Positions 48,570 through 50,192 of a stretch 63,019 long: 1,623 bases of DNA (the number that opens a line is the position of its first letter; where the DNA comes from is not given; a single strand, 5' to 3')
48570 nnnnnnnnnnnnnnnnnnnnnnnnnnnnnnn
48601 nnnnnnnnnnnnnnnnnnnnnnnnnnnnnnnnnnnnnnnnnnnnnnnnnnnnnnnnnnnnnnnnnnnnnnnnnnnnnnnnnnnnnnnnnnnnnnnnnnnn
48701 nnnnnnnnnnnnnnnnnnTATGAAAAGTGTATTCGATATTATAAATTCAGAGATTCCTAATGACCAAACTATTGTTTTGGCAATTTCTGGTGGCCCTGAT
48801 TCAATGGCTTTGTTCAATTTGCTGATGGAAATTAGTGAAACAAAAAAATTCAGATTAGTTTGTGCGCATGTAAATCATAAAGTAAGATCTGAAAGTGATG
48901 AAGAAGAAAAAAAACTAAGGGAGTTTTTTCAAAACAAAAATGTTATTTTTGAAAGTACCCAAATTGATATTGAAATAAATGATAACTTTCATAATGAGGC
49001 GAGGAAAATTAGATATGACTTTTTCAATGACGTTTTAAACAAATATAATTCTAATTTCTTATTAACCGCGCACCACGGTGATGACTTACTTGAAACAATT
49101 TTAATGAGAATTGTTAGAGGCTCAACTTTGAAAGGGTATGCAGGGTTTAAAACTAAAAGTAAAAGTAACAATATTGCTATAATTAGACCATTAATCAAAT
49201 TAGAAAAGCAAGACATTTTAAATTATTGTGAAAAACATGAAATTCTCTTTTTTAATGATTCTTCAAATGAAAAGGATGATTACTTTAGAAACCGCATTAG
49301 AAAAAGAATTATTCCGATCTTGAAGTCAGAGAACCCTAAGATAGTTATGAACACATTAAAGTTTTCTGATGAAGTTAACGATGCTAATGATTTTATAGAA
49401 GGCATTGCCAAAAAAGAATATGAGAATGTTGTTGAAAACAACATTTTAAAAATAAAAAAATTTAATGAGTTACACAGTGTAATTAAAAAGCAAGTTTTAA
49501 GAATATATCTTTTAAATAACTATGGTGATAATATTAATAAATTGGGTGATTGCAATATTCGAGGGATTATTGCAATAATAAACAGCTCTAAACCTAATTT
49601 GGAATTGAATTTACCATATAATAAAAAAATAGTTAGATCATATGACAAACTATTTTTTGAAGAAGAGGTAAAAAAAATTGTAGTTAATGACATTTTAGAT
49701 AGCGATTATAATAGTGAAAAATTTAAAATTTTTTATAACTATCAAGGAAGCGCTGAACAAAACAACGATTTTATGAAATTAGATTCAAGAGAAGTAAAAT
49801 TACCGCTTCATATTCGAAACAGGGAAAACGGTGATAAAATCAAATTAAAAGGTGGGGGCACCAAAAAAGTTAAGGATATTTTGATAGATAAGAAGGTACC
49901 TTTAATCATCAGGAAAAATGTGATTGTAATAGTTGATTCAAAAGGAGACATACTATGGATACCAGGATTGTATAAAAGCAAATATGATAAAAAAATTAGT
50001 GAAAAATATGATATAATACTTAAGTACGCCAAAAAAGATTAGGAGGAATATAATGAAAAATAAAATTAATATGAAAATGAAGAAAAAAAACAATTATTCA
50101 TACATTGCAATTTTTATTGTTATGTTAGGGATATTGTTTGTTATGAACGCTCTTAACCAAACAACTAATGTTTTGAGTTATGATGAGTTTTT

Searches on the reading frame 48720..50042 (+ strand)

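Call 54: search_protein_families(library=pfam, proteins=[window:48720-50042:+], max_evalue=0.00001)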
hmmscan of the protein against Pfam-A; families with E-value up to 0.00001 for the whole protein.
window:48720-50042:+ (440 aa): 2 families
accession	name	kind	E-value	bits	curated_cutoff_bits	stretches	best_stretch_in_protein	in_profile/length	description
PF01171.26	ATP_bind_3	-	2.5e-59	200.5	27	1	18-195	2-181/182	PP-loop family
PF11734.13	TilS_C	-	6.6e-10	38.7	22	1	363-422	1-60/74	TilS substrate C-terminal domain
